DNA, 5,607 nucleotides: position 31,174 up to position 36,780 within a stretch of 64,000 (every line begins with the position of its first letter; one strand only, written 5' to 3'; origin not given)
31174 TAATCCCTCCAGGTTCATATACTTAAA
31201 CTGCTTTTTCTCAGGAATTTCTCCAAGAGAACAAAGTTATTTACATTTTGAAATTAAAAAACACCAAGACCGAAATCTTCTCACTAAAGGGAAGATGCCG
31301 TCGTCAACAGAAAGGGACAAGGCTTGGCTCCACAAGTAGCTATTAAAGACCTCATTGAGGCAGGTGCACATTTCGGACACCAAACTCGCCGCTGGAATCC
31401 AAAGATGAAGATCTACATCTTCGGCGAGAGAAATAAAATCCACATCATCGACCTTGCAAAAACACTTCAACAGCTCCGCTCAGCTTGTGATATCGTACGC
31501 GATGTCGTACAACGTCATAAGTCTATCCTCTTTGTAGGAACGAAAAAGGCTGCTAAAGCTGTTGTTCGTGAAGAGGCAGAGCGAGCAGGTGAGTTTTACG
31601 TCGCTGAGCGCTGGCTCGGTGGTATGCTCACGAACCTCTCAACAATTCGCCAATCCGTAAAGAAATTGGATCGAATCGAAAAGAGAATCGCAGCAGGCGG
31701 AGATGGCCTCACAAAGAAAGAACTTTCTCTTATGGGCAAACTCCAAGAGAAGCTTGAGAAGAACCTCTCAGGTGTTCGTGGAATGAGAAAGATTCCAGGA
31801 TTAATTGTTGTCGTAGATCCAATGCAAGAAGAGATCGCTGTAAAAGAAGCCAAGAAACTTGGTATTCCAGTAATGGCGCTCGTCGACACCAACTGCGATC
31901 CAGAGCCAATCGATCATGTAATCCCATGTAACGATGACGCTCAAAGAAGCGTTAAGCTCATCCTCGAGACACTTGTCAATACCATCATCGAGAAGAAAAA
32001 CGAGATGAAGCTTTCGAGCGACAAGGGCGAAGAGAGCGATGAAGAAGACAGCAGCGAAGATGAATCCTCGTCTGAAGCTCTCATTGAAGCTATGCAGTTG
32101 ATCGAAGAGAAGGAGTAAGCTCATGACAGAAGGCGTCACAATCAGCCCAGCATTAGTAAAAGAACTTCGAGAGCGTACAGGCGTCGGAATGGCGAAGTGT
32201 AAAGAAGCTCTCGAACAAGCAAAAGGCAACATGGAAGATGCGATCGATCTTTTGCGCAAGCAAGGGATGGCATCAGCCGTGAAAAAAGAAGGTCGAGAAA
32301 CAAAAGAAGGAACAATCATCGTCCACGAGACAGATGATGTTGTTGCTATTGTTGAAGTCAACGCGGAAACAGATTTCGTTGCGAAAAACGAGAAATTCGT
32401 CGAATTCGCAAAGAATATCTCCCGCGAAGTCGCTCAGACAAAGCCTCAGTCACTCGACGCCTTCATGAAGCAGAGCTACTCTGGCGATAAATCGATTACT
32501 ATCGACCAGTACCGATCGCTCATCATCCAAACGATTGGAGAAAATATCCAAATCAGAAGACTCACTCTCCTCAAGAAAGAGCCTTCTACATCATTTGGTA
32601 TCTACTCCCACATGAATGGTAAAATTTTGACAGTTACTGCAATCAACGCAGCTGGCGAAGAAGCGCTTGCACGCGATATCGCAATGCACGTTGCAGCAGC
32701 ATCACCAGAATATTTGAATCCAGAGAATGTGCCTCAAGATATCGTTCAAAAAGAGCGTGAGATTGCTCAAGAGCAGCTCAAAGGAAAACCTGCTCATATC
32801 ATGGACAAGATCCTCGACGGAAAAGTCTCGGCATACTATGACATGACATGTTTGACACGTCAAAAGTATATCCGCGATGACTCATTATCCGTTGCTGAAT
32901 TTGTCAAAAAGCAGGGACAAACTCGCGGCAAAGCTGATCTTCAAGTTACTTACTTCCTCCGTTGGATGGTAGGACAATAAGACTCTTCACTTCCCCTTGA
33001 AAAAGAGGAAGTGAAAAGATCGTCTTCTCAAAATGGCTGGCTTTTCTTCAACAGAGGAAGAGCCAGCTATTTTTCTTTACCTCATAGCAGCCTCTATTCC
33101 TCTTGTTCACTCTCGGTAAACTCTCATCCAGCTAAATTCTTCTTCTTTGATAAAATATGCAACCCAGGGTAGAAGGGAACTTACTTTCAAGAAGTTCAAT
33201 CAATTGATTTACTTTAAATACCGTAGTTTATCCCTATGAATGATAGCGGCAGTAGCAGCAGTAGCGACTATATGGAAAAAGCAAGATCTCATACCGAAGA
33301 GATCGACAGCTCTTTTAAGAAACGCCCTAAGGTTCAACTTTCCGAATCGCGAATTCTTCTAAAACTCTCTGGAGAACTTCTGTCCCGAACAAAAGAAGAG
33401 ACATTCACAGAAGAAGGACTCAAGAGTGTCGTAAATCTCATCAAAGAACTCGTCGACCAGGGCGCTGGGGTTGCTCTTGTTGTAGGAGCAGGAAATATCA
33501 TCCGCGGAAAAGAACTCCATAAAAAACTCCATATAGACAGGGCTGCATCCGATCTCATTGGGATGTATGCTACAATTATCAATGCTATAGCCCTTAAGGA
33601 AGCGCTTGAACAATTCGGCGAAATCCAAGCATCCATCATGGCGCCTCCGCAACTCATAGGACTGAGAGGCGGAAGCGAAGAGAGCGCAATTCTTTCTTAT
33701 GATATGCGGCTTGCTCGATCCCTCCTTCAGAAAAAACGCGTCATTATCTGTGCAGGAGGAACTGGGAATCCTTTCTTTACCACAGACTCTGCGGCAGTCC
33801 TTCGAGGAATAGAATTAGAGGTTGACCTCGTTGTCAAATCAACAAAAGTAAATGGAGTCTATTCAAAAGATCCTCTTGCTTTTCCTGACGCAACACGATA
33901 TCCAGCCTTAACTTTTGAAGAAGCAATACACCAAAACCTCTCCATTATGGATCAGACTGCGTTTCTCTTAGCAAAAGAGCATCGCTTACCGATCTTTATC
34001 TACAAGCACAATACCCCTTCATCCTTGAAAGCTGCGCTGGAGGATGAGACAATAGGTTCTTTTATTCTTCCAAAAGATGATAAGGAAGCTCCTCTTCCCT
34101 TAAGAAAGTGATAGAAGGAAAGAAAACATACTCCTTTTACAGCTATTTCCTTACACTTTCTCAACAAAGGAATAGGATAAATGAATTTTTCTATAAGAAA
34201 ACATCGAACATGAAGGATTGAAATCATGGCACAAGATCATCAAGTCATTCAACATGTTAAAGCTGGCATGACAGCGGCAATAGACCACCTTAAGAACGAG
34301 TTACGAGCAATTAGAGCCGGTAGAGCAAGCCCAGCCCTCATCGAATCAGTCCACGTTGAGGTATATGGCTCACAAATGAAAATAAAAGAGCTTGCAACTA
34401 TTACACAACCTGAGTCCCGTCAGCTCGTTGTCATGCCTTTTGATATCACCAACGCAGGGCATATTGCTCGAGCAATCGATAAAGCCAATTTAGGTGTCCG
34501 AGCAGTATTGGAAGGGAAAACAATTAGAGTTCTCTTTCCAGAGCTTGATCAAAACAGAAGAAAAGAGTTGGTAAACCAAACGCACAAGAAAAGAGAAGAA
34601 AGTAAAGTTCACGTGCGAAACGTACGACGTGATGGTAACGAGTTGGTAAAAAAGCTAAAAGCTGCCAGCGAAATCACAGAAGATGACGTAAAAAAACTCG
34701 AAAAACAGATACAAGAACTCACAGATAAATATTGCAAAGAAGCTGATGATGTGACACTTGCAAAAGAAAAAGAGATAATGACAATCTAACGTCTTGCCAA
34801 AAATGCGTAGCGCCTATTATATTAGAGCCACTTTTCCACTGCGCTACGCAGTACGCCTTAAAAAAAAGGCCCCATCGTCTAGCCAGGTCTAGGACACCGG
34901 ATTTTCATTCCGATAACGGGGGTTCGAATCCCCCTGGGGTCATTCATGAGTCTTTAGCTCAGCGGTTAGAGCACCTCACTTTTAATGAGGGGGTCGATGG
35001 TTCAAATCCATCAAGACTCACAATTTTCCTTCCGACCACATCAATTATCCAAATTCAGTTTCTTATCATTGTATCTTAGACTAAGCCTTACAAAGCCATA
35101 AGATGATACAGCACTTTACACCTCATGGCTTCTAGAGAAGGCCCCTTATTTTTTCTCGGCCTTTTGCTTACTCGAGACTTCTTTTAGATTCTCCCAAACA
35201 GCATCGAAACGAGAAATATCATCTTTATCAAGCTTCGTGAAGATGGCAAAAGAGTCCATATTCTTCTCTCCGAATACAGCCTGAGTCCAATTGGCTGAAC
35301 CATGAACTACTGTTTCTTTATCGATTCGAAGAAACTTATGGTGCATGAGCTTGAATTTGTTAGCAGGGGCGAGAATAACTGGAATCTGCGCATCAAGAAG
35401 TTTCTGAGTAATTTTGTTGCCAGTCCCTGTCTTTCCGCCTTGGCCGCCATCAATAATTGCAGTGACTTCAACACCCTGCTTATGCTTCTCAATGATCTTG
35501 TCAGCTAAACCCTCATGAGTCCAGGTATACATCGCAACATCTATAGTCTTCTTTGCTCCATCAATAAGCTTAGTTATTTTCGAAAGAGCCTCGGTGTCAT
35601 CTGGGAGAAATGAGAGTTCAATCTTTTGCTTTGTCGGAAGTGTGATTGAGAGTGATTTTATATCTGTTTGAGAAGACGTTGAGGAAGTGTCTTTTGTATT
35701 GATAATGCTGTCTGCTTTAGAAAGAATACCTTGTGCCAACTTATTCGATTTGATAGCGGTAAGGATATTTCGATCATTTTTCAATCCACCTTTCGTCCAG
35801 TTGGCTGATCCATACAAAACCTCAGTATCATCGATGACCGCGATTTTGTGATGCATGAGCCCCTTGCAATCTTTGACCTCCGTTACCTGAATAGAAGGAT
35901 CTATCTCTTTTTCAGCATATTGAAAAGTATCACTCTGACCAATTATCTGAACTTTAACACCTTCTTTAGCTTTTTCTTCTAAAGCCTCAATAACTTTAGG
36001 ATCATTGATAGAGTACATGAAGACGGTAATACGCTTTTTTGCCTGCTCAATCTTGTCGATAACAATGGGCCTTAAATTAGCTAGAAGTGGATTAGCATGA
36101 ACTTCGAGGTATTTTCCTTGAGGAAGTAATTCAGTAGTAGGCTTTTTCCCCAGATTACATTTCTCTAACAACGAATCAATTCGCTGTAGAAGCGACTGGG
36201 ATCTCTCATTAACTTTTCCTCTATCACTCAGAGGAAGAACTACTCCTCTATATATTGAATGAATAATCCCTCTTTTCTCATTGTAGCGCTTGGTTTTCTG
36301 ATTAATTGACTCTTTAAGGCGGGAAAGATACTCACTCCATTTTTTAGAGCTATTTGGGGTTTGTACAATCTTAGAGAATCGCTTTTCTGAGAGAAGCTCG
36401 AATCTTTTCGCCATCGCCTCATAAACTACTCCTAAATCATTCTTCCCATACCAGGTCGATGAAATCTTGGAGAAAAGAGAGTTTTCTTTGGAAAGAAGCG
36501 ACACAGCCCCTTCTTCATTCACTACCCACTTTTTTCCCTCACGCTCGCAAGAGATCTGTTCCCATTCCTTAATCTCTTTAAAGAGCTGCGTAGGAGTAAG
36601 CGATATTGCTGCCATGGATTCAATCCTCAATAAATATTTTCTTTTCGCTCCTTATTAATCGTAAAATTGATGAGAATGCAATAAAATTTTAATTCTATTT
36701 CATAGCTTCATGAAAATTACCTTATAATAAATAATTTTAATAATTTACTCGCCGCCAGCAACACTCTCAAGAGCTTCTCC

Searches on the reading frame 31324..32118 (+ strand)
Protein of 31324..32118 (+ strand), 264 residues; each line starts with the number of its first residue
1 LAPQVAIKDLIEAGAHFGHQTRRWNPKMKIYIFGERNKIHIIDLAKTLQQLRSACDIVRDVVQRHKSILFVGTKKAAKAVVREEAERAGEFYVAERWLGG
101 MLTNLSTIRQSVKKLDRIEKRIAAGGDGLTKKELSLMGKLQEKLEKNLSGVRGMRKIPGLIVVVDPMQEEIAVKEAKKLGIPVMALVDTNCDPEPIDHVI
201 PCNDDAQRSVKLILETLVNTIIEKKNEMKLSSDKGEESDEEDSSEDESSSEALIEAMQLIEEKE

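Call 31: find_encoding_contigs(protein=window:31324-32118:+, flank=10000, max_places=10)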
Protein window:31324-32118:+ (264 aa): 3 contigs read that carry it; 2 places shown.
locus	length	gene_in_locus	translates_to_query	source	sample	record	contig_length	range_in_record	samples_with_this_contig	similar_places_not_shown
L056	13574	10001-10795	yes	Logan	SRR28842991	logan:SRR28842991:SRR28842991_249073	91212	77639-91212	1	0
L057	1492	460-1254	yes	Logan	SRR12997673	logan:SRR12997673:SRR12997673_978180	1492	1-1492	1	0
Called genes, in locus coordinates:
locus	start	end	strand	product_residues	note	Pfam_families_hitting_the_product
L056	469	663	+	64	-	-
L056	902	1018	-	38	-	-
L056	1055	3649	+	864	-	PF01751:Toprim, PF01131:Topoisom_bac, PF01396:Zn_ribbon_Top1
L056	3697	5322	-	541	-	PF00481:PP2C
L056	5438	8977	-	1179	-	PF03717:PBP_dimer, PF00905:Transpeptidase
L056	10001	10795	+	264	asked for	PF00318:Ribosomal_S2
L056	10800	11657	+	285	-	PF00889:EF_TS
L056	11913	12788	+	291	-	PF00696:AA_kinase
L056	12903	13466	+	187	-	PF01765:RRF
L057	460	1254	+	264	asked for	PF00318:Ribosomal_S2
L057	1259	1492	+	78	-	?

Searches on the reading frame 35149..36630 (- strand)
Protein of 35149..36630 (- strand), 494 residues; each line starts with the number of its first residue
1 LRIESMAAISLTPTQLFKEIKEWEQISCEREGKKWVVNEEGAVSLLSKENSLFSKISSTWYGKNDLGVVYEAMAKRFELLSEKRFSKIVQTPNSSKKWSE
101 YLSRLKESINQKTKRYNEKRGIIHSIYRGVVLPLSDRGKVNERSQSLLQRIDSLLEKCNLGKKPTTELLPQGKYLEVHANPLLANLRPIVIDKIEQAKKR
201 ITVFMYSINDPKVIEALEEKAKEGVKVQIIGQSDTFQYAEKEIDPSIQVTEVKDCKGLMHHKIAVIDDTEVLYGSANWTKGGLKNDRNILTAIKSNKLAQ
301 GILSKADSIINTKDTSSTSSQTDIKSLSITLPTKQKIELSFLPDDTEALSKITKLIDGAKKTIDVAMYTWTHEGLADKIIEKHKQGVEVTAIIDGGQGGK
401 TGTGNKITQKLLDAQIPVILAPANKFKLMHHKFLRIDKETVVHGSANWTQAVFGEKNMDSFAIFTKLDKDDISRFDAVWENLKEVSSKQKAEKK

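Call 37: search_protein_families(library=pfam, proteins=[window:35149-36630:-], max_evalue=0.001)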
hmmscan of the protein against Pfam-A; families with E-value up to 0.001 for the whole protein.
window:35149-36630:- (494 aa): 5 families
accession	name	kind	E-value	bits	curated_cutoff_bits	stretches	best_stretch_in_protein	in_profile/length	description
PF13091.12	PLDc_2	-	1e-44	152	27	2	190-305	1-127/132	PLD-like domain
PF00614.28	PLDc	-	8.6e-09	35.5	21.9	1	257-281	3-27/28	Phospholipase D Active site motif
PF13090.12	PP_kinase_C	-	3.4e-07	30.3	25.8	1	196-312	26-145/172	Polyphosphate kinase C-terminal domain 2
PF07894.18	SACK1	-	5.8e-07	29.8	21.4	0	171-238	108-179/274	Scaffolding anchor of CK1 domain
PF11495.14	Regulator_TrmB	-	4.5e-05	23.2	22.2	0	346-395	9-58/233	Archaeal transcriptional regulator TrmB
